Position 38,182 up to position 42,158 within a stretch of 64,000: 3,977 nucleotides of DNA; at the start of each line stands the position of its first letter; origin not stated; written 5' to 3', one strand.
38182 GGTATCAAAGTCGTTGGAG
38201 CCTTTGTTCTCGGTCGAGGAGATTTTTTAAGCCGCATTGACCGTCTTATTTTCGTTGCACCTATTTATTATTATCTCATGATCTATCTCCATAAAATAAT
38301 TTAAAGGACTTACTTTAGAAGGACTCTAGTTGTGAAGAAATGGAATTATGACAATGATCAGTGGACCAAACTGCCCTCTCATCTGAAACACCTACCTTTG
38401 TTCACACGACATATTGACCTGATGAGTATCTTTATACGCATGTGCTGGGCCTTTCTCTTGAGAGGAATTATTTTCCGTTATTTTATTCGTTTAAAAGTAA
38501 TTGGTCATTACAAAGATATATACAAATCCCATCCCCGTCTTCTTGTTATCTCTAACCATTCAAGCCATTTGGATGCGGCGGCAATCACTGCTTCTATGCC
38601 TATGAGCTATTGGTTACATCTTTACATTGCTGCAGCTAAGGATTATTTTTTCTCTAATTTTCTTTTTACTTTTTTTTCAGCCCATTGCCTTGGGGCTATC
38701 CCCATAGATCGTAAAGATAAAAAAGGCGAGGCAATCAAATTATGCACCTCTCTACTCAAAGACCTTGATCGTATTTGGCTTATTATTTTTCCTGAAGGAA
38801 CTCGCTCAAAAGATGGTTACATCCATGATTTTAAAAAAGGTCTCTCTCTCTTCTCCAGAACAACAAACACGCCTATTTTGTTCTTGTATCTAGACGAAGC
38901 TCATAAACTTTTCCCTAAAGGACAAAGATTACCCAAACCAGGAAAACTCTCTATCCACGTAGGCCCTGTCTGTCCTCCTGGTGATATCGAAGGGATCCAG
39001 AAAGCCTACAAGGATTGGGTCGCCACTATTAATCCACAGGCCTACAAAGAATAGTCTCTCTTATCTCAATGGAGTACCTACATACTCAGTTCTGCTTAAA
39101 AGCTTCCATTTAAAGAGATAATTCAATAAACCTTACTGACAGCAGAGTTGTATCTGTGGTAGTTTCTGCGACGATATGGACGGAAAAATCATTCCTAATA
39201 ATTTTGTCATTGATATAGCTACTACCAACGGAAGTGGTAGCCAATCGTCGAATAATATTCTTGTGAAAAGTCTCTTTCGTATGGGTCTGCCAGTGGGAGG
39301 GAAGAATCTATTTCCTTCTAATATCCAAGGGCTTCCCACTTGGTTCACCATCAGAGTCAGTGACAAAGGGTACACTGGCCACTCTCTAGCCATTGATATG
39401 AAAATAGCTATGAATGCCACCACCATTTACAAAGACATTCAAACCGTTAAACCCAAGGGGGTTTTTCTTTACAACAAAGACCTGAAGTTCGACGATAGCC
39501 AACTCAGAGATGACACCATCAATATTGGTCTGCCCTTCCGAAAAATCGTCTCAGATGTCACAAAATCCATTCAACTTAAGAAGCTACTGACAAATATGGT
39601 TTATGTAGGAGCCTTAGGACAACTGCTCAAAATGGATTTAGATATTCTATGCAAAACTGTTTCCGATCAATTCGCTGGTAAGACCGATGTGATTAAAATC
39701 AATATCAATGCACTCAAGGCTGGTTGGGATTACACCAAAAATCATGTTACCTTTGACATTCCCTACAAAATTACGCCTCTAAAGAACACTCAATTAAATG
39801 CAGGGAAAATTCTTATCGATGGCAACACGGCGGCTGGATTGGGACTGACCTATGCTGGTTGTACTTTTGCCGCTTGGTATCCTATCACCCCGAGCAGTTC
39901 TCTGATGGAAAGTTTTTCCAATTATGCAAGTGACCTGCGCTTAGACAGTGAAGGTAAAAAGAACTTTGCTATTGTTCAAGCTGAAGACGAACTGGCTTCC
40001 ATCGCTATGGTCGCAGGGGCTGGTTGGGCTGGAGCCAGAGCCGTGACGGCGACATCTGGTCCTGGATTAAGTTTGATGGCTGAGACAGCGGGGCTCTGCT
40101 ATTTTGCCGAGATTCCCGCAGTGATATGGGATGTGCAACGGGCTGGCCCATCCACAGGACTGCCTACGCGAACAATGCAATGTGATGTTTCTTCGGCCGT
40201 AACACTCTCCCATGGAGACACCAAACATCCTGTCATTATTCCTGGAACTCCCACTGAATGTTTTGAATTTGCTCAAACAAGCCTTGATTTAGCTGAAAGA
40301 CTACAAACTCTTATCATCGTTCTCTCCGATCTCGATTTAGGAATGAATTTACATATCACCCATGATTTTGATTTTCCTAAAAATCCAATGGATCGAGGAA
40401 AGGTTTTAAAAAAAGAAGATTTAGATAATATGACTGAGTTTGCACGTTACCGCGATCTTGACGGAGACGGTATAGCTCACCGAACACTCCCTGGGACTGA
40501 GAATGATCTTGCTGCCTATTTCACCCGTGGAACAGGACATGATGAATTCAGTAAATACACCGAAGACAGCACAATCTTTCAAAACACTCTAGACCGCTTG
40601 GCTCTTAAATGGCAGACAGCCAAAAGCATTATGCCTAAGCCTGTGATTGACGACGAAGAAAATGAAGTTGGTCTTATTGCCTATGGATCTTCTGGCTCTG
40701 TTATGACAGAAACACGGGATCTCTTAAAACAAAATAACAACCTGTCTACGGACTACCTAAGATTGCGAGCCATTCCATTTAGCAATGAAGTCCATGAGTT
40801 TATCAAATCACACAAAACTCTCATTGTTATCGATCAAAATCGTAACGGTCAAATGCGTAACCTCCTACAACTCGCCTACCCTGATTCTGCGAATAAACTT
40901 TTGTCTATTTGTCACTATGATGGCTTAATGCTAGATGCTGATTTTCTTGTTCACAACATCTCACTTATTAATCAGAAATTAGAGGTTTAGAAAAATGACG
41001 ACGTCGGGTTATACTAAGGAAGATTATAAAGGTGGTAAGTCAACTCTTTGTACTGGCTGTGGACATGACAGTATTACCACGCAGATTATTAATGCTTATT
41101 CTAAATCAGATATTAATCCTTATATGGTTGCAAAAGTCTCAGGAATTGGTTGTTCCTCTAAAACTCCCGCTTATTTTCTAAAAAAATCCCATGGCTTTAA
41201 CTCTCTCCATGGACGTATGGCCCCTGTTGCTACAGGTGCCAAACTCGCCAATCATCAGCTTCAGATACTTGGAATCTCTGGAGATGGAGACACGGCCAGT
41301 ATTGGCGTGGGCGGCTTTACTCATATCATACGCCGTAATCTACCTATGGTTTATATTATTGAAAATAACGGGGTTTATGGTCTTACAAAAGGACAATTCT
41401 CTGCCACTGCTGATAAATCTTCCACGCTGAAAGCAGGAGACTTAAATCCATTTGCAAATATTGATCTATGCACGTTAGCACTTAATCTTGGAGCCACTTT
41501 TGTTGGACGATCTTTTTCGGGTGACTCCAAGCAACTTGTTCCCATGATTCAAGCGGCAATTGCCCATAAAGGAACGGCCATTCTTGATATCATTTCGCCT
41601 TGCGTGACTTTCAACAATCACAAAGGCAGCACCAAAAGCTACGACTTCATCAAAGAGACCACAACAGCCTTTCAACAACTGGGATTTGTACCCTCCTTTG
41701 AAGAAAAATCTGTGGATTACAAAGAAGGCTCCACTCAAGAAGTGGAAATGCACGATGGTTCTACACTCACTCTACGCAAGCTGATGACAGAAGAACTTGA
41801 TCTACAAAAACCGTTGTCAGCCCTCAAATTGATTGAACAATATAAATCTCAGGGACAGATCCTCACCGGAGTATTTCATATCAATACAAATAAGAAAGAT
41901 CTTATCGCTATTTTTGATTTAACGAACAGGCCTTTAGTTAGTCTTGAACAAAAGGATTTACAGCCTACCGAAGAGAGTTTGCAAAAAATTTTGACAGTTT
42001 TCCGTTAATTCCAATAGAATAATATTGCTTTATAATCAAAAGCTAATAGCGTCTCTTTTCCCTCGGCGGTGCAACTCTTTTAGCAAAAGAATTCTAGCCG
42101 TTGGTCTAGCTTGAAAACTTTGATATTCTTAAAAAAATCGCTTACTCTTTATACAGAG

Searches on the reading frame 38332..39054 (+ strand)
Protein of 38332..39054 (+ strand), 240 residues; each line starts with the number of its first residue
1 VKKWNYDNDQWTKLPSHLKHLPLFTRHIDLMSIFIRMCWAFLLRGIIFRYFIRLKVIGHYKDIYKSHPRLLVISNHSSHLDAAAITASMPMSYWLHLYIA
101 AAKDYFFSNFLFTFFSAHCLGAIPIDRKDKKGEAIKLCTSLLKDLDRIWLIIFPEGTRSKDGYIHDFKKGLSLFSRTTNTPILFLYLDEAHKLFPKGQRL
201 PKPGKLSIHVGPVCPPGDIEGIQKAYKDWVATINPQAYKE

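Call 67: search_protein_families(library=pfam, proteins=[window:38332-39054:+], max_evalue=0.001)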
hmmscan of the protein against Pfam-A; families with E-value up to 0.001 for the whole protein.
window:38332-39054:+ (240 aa): 1 family
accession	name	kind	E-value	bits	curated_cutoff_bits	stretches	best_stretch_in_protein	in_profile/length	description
PF01553.26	Acyltransferase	-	2.2e-18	66.8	23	1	65-182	11-126/132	Acyltransferase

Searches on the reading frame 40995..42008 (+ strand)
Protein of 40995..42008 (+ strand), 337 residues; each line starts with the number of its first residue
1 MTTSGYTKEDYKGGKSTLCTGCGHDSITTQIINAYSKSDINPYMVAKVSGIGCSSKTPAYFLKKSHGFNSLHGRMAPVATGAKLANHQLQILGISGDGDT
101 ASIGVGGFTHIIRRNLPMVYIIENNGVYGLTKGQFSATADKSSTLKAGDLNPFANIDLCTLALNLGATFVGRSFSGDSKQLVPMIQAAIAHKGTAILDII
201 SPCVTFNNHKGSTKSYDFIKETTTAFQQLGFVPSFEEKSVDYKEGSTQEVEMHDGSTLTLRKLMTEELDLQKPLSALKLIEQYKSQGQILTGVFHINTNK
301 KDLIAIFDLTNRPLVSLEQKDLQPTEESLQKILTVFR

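Call 67: search_protein_families(library=pfam, proteins=[window:40995-42008:+], max_evalue=0.001)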
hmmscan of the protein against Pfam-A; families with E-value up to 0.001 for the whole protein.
window:40995-42008:+ (337 aa): 1 family
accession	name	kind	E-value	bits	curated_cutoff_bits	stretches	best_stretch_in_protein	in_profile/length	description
PF02775.26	TPP_enzyme_C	-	3.1e-26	92.4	21.9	1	51-199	2-151/151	Thiamine pyrophosphate enzyme, C-terminal TPP binding domain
